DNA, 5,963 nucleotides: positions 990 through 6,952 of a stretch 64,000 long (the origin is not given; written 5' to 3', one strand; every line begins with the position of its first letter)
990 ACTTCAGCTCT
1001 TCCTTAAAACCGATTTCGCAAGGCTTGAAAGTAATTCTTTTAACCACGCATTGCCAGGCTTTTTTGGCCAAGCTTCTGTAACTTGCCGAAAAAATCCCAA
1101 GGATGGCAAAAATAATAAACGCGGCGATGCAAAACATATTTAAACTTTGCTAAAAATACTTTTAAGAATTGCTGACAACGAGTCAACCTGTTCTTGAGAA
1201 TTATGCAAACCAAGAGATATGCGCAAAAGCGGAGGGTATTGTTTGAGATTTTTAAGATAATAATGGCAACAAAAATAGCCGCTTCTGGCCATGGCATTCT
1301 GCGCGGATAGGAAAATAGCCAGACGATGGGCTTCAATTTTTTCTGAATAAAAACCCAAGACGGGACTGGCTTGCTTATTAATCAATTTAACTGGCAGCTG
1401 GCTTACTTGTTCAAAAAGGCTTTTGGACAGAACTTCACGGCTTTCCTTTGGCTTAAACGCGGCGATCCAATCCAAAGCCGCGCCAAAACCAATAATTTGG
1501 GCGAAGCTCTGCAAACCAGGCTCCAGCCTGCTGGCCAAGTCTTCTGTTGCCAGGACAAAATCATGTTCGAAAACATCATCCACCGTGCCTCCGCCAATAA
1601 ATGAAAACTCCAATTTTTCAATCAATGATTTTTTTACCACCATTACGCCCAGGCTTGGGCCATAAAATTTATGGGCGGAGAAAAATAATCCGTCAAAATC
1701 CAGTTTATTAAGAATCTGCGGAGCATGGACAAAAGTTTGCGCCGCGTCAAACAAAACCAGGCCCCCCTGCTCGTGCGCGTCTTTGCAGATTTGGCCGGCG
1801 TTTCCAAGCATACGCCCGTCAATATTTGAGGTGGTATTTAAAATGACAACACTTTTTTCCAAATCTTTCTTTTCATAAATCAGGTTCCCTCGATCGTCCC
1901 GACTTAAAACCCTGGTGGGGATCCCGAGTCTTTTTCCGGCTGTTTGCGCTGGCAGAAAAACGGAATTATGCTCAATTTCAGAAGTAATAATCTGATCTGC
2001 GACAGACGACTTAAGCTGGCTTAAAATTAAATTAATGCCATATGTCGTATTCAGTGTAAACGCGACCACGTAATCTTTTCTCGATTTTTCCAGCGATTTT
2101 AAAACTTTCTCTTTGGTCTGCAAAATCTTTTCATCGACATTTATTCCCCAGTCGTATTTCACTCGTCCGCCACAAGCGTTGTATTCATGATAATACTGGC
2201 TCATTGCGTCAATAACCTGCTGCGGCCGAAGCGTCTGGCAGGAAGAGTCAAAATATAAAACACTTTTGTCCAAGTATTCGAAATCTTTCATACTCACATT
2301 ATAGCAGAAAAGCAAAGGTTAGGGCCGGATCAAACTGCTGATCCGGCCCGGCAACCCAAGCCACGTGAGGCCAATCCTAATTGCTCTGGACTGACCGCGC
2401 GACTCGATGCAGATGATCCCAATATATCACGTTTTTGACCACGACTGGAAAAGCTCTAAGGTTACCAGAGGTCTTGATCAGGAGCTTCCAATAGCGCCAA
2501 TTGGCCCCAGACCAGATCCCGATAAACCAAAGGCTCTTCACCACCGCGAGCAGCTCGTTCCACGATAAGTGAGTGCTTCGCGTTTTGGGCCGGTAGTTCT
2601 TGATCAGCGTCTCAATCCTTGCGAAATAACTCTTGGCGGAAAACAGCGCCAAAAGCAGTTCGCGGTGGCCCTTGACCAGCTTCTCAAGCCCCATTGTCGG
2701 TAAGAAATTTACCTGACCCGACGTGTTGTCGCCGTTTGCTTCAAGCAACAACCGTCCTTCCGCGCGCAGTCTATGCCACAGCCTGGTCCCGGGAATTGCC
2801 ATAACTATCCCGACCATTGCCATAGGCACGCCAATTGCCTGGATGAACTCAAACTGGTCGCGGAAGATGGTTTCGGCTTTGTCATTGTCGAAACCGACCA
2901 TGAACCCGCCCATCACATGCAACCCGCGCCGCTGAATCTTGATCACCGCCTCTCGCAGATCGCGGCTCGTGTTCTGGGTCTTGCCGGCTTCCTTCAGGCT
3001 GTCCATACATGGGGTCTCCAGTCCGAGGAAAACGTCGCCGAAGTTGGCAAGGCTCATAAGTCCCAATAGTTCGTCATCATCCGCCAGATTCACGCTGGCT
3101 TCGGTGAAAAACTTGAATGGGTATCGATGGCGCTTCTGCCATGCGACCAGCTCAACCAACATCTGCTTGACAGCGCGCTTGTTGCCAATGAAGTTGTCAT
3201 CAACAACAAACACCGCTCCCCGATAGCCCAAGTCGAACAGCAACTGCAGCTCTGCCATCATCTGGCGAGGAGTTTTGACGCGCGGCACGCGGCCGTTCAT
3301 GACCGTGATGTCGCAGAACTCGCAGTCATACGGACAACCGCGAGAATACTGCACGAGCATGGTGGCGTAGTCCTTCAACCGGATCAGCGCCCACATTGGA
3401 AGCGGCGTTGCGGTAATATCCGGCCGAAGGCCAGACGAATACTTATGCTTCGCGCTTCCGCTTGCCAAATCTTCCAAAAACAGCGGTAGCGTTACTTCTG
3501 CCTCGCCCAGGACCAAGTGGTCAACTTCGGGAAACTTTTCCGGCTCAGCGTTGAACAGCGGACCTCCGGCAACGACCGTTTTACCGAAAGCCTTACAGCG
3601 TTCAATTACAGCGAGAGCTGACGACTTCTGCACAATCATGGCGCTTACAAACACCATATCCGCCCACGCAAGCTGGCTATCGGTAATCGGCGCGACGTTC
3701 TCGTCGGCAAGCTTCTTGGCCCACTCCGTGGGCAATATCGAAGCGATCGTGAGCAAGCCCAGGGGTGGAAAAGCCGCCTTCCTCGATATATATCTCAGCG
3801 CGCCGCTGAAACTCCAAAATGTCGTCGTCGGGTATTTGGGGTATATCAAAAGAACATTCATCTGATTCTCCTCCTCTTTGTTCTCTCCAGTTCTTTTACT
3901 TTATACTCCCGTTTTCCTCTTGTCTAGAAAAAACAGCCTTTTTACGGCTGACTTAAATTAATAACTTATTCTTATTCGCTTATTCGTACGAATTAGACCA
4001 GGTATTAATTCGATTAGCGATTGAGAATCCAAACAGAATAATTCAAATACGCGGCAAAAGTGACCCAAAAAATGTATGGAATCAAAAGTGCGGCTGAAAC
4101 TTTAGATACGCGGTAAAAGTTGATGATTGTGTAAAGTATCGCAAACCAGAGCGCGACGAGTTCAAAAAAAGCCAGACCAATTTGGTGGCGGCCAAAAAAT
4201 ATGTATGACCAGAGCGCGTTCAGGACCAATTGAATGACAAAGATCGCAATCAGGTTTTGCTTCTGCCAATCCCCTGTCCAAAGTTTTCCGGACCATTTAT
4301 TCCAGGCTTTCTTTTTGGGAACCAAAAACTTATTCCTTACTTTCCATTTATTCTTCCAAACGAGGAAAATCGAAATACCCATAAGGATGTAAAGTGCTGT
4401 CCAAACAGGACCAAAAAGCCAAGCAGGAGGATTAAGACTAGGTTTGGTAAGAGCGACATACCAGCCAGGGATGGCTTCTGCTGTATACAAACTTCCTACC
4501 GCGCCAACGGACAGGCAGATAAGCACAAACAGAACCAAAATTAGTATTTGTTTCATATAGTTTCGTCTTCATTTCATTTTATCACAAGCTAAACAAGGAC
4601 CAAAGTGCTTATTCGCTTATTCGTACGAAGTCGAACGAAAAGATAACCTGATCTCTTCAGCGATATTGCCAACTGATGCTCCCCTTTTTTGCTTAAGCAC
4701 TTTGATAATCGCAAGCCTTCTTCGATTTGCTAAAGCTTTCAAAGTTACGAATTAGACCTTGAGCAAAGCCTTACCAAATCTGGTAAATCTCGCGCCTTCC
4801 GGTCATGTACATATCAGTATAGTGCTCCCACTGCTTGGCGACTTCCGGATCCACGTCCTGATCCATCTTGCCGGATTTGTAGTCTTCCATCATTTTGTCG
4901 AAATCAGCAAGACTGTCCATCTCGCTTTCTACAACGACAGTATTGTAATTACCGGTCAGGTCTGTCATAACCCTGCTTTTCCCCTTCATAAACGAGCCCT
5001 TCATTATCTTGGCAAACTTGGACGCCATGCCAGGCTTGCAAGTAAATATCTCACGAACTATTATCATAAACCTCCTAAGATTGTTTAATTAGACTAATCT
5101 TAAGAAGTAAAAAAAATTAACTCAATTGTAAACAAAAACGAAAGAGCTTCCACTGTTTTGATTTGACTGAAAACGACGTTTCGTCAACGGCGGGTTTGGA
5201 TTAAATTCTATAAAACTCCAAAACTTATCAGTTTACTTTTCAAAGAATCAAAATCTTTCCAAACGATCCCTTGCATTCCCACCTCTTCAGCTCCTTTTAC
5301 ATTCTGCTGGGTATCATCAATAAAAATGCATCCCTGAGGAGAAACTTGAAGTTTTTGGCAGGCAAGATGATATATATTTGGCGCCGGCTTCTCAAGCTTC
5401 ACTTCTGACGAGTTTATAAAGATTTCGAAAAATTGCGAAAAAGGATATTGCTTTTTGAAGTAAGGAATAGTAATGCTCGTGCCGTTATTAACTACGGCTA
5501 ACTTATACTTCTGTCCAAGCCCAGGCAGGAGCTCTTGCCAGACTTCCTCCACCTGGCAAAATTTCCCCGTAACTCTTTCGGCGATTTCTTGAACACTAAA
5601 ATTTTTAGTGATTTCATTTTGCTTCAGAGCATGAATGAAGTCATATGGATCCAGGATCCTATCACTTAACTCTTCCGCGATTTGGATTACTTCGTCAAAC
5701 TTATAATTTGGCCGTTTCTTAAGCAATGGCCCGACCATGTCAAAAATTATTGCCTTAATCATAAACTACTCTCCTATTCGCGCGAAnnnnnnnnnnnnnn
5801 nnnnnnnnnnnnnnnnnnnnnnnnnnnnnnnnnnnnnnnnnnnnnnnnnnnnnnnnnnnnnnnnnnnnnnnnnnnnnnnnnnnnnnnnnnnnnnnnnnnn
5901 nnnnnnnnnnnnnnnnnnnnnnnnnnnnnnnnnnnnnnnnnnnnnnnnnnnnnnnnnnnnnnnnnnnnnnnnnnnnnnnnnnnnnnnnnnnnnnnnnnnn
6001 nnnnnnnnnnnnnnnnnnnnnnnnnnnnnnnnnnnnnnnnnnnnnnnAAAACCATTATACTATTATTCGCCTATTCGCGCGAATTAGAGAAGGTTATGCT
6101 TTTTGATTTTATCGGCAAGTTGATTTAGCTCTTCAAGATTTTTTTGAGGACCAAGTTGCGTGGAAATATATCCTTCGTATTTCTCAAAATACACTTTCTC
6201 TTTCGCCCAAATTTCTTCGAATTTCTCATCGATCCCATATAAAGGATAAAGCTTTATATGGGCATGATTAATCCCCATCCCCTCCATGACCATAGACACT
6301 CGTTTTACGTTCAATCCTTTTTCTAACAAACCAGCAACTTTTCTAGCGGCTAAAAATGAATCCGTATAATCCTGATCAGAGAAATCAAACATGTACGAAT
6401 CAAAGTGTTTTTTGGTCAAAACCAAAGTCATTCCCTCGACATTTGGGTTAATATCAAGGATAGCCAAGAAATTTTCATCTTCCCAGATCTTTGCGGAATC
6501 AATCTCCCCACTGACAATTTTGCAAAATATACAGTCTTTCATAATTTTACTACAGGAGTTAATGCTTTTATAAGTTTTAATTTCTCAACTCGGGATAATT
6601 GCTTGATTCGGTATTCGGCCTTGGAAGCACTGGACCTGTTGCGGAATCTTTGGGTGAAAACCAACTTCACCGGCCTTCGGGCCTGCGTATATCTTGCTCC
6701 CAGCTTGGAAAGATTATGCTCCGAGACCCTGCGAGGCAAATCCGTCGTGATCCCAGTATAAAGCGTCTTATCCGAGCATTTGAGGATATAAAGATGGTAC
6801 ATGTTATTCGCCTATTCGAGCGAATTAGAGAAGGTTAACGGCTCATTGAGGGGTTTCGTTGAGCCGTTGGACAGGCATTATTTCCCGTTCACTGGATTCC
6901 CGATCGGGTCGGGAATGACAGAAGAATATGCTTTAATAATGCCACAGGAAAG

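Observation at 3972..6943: Cassette-array-like locus: unrelated small same-strand genes separated by one conserved palindromic junction repeat, with no recombinase in view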

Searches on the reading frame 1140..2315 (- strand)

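Call 29: search_protein_families(library=ncbifam, proteins=[window:1140-2315:-], max_evalue=0.00001)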
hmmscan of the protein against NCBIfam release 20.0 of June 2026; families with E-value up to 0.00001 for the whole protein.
window:1140-2315:- (391 aa): 14 families
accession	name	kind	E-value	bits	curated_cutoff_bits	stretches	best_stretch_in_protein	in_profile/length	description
TIGR01979.1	sufS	subfamily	3.1e-56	191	475.1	1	16-387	16-398/403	SufS family cysteine desulfurase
NF008126.0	PRK10874.1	equivalog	9.5e-41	140.2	607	1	10-384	11-392/401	cysteine desulfurase CsdA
TIGR03392.1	FeS_syn_CsdA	equivalog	2.9e-40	138.7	493.6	1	10-385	8-390/398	cysteine desulfurase CsdA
NF006791.0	PRK09295.1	equivalog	4.9e-38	131.2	661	1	16-387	21-401/406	cysteine desulfurase SufS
NF041166.1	f2_encap_cargo1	exception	4e-35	122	800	1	17-386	244-622/623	family 2A encapsulin nanocompartment cargo protein cysteine desulfurase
TIGR01977.1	am_tr_V_EF2568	hypoth_equivalog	7.3e-33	114.1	377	1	21-387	2-376/376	cysteine desulfurase family protein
TIGR01976.1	am_tr_V_VC1184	hypoth_equivalog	2.2e-25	89.8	352.35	1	18-383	18-400/401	cysteine desulfurase-like protein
NF040779.1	Sec_lyase_SclA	exception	7.2e-25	87.7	525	1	29-388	11-377/378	selenocysteine lyase SclA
TIGR03402.1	FeS_nifS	equivalog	3.6e-19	68.8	530.75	1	21-351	2-323/379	cysteine desulfurase NifS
TIGR03235.1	DNA_S_dndA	equivalog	4e-18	65.8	480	1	21-344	1-320/353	cysteine desulfurase DndA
NF010611.0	PRK14012.1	equivalog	1e-11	44.5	548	1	19-244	6-237/406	IscS subfamily cysteine desulfurase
TIGR03403.1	nifS_epsilon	equivalog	1e-10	41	587.7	1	21-231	2-218/382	NifS family cysteine desulfurase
TIGR02006.1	IscS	equivalog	3.8e-10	39.3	643.2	1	19-244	4-233/402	IscS subfamily cysteine desulfurase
NF002806.0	PRK02948.1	subfamily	1.4e-08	34.1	304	1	86-221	65-205/381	IscS subfamily cysteine desulfurase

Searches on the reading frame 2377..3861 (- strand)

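Call 6: search_protein_families(library=pfam, proteins=[window:2377-3861:-], max_evalue=0.01)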
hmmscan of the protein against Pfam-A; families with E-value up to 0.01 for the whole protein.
window:2377-3861:- (494 aa): 3 families
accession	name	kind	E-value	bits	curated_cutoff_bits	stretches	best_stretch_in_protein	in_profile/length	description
PF13282.11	DUF4070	-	8.7e-31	107.3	22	1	359-493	1-140/144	Domain of unknown function (DUF4070)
PF04055.27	Radical_SAM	-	6.8e-12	46.3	29.5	1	171-330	2-157/166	Radical SAM superfamily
PF02310.24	B12-binding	-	3.8e-08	33.6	32.1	1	28-127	9-119/121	B12 binding domain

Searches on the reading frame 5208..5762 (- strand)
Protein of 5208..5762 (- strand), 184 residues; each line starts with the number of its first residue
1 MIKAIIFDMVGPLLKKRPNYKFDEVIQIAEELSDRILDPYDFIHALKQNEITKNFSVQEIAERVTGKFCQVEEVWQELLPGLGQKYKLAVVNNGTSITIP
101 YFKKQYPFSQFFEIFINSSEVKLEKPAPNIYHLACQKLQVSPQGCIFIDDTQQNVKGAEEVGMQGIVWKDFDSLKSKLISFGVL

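Call 6: search_protein_families(library=pfam, proteins=[window:5208-5762:-], max_evalue=0.01)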
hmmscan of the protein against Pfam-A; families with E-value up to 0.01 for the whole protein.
window:5208-5762:- (184 aa): 3 families
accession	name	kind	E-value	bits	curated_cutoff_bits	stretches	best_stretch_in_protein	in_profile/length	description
PF13419.12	HAD_2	-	8e-16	59.1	23.8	1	48-166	60-176/178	Haloacid dehalogenase-like hydrolase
PF00702.32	Hydrolase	-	9.8e-15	55.9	26.4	1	2-162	1-191/191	haloacid dehalogenase-like hydrolase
PF13242.12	Hydrolase_like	-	6.7e-05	23.2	22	1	124-167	3-47/75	HAD-hyrolase-like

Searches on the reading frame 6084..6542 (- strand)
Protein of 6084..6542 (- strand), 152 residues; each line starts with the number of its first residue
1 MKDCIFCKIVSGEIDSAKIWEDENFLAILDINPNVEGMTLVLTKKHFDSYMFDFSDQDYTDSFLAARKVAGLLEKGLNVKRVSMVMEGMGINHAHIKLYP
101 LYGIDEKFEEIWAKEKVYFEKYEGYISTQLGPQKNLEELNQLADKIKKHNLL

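Call 6: search_protein_families(library=pfam, proteins=[window:6084-6542:-], max_evalue=0.01)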
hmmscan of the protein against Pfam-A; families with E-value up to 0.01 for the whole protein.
window:6084-6542:- (152 aa): 2 families
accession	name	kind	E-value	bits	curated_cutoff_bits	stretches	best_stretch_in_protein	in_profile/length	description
PF01230.28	HIT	-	3.7e-09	37.5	21.5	1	12-88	2-82/98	HIT domain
PF11969.13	DcpS_C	-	2.9e-06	28.2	24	1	4-49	2-47/114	Scavenger mRNA decapping enzyme C-term binding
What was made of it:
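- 6084..6802 (-): GIY-YIG (6539-6802) and HIT (6084-6542), a gene pair with overlapping ends. Call 6.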

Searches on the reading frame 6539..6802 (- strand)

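Call 6: search_protein_families(library=pfam, proteins=[window:6539-6802:-], max_evalue=0.01)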
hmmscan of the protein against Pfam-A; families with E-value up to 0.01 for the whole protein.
window:6539-6802:- (87 aa): 2 families
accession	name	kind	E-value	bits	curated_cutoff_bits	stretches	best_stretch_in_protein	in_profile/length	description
PF01541.30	GIY-YIG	-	4.8e-16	59.3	22.6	1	1-72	1-74/78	GIY-YIG catalytic domain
PF12848.13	ABC_tran_Xtn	-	0.0058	17.1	25.9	1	46-79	43-77/85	ABC transporter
